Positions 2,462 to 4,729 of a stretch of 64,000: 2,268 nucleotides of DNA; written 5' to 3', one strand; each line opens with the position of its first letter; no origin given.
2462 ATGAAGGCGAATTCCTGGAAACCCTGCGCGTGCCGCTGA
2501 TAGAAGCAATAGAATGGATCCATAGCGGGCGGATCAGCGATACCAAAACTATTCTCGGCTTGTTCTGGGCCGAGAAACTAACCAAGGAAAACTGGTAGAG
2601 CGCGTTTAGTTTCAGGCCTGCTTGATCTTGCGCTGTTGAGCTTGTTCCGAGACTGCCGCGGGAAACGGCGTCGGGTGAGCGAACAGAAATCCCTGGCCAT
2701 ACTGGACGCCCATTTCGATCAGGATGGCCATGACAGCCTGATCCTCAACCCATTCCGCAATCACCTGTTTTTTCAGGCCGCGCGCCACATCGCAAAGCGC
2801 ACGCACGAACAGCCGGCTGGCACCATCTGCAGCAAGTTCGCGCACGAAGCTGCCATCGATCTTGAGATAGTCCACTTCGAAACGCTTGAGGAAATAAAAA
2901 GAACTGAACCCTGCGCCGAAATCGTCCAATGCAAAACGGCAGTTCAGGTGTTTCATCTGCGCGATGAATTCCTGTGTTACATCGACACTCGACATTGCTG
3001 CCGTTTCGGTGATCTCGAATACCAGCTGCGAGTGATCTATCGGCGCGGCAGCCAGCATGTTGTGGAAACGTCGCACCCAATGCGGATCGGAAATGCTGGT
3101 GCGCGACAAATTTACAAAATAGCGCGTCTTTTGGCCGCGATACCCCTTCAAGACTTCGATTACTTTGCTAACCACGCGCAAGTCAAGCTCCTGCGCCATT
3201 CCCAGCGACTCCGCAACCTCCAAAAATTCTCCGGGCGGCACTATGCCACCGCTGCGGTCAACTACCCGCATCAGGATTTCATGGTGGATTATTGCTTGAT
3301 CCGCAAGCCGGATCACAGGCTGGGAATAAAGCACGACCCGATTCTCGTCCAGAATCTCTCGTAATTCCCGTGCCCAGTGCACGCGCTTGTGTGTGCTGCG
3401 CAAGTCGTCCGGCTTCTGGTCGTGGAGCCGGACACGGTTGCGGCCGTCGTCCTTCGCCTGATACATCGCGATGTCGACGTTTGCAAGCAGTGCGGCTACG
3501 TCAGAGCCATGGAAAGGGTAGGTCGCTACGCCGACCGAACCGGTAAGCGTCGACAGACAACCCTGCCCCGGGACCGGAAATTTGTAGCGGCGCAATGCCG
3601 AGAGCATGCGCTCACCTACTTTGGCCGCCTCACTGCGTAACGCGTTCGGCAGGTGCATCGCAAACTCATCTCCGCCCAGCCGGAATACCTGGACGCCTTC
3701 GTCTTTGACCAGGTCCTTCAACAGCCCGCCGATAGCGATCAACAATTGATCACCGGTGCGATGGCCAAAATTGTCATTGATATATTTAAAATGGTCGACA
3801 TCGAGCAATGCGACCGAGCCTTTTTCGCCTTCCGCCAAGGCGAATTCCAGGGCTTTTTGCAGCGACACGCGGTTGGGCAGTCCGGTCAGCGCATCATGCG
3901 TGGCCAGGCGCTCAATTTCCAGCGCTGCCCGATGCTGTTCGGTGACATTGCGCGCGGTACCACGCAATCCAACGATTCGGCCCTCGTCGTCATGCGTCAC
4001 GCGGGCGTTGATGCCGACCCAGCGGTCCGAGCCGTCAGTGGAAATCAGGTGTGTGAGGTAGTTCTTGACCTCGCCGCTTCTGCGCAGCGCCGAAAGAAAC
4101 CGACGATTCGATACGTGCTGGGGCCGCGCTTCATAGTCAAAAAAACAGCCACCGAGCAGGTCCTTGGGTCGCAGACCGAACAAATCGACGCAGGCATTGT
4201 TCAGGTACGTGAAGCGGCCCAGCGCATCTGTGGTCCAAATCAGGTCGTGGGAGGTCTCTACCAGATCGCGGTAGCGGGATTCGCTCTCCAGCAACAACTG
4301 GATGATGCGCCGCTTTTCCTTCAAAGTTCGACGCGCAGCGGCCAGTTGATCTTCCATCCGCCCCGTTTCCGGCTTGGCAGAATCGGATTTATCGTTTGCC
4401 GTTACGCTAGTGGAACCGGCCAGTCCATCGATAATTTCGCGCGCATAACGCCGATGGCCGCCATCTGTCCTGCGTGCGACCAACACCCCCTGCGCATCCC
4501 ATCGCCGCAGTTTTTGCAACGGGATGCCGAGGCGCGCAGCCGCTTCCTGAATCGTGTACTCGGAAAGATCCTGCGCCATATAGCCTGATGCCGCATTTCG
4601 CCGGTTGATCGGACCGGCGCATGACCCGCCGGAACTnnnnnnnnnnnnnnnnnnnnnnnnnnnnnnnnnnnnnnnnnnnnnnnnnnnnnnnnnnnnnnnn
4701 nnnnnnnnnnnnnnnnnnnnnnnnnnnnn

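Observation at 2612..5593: RpfF-like DSF synthase in an apparent operon with an RpfR-like PAS-GGDEF-EAL protein that carries a DNA-binding domain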

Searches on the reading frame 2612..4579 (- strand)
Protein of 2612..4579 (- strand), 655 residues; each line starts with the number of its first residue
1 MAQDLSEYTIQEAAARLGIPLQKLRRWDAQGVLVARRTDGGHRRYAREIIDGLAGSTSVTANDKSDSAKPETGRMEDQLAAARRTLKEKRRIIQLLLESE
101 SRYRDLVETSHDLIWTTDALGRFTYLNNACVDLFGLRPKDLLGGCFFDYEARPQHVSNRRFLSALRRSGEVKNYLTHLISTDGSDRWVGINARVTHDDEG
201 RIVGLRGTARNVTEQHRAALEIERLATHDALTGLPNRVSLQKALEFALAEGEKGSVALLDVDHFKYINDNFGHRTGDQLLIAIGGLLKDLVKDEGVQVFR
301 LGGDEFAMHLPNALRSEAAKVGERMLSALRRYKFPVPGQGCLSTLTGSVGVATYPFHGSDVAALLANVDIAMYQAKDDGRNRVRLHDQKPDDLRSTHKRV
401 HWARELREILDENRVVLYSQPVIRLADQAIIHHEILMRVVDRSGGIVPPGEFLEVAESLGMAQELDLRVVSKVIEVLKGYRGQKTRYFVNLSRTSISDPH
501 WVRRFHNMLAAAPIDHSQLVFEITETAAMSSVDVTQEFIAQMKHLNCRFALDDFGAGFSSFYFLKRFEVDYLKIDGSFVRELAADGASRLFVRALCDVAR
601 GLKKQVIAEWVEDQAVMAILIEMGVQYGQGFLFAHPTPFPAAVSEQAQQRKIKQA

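Call 3: search_protein_families(library=pfam, proteins=[window:2612-4579:-], max_evalue=0.01)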
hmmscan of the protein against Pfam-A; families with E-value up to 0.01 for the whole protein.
window:2612-4579:- (655 aa): 10 families
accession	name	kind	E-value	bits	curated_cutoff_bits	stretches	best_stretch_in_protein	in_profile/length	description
PF00563.25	EAL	-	2.2e-65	220.8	31.3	1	404-636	2-236/236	EAL domain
PF00990.26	GGDEF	-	4.3e-41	140.8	23.8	1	226-382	1-161/161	Diguanylate cyclase, GGDEF domain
PF00989.32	PAS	-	1.2e-13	51.5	22.6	1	102-210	2-111/113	PAS fold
PF00376.29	MerR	-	1.2e-10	41.5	28.2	1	9-45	1-38/38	MerR family regulatory protein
PF08448.16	PAS_4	-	1.4e-10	41.8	23.1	1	108-217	2-110/110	PAS fold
PF13426.13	PAS_9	-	2.3e-10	41.1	27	1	113-214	3-103/103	PAS domain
PF13411.12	MerR_1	-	5.3e-08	33.3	21.6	1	8-51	1-44/69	MerR HTH family regulatory protein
PF13188.13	PAS_8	-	5.9e-07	29.6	21.8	1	102-149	2-49/65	PAS domain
PF12728.13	HTH_17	-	6.2e-07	30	27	1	8-50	2-43/51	Helix-turn-helix domain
PF08447.18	PAS_3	-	0.0018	18.9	25.6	1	124-209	2-89/89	PAS fold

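Call 4: search_protein_families(library=ncbifam, proteins=[window:2612-4579:-], max_evalue=0.01)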
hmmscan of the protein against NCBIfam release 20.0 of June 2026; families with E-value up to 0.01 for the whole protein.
window:2612-4579:- (655 aa): 39 families (the best 25 are shown)
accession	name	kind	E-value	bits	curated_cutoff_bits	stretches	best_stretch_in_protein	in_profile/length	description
NF045675.1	PhdiestaseDibA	equivalog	9.3e-88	295.1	980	1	107-638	84-617/623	phosphodiesterase DibA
NF007298.0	PRK09776.1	equivalog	4.1e-83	279.9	1135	1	199-647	657-1107/1111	diguanylate cyclase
NF007474.0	PRK10060.1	equivalog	5.1e-83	279.4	782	1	105-648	115-654/663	cyclic di-GMP phosphodiesterase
NF053781.1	cdiGMPphdstlr2612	equivalog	5.8e-81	272.7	1600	1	95-639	709-1258/1268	Tlr1612 family c-di-GMP phosphodiesterase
NF052458.1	PhdiestGepA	equivalog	8.7e-66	222.6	1200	1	224-639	423-834/840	phosphodiesterase GepA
NF045673.1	c-di-GMPRcptLapD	equivalog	8.8e-61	206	1020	1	220-638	230-646/647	cyclic di-GMP receptor LapD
NF008467.0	PRK11359.1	equivalog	1e-53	182.5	857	1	213-638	363-784/800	oxygen-sensing cyclic-di-GMP phosphodiesterase DosP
NF008281.1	PRK11059.1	equivalog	4.4e-53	180.5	663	1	222-638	217-631/633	RNase E specificity factor CsrD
NF008807.1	PRK11829.1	equivalog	6.3e-52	176.6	733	1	195-638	211-654/670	biofilm formation regulator HmsP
TIGR00254.1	GGDEF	domain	9.7e-36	123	37.4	1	222-386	1-167/168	diguanylate cyclase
NF007380.0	PRK09894.1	equivalog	4.2e-35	121.5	256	1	212-389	117-290/296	diguanylate cyclase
NF038266.1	diguan_SiaD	equivalog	1.1e-34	119.9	290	1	221-383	89-252/252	biofilm regulation diguanylate cyclase SiaD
NF007423.1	PRK09966.1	equivalog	1.3e-34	119.7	325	1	221-376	234-390/390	diguanylate cyclase DgcN/YfiN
NF007839.0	PRK10551.1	equivalog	7.4e-34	117.2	461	1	409-643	272-507/518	cyclic di-GMP phosphodiesterase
NF007135.0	PRK09581.1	equivalog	4.9e-30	104.7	474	1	224-384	290-453/457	PleD family two-component system response regulator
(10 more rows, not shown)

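Call 6: search_solved_structures(query=window:2612-4579:-, max_evalue=0.00001, show_alignments=0)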
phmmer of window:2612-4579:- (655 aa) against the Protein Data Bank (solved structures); distinct sequences matched with E-value up to 0.00001: 89 (the best 60 are shown).
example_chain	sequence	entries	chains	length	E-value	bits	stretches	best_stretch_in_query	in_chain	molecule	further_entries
5xgb_A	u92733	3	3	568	1.8e-74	254.4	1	111-640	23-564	Uncharacterized protein | Uncharacterized protein PA0861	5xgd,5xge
5m3c_A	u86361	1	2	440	3.1e-64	220.6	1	228-643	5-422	Diguanylate cyclase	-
4rnh_A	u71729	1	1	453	2.4e-60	207.8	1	224-639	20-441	Motility regulator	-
4rnf_A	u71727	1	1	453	5.4e-59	203.3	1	224-639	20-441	Motility regulator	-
3pjw_A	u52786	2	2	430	8.2e-46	159.8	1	222-639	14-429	Cyclic dimeric GMP binding protein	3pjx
8pps_A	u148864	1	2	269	1.7e-43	152.2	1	398-639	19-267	EAL domain-containing protein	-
7lkq_A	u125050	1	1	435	9.5e-41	143.1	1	218-636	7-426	FimX(GGDEF-EAL)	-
4j40_A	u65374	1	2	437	9.4e-39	136.5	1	222-637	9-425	FimX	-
3pjt_A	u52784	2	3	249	5e-32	114.3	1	401-639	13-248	Cyclic dimeric GMP binding protein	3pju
3hv8_A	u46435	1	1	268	1.1e-31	113.1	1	396-637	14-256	Protein FimX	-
3hv9_A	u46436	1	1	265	1.2e-31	113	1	398-637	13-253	Protein FimX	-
4afy_A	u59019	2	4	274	1.9e-31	112.3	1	405-637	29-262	FIMX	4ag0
5m1t_A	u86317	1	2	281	2.3e-31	112.1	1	399-640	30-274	MucR Phosphodiesterase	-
4rni_A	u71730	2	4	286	2.8e-31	111.8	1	398-639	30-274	Motility regulator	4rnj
3pfm_A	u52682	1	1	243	2.9e-31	111.7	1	401-639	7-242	GGDEF domain protein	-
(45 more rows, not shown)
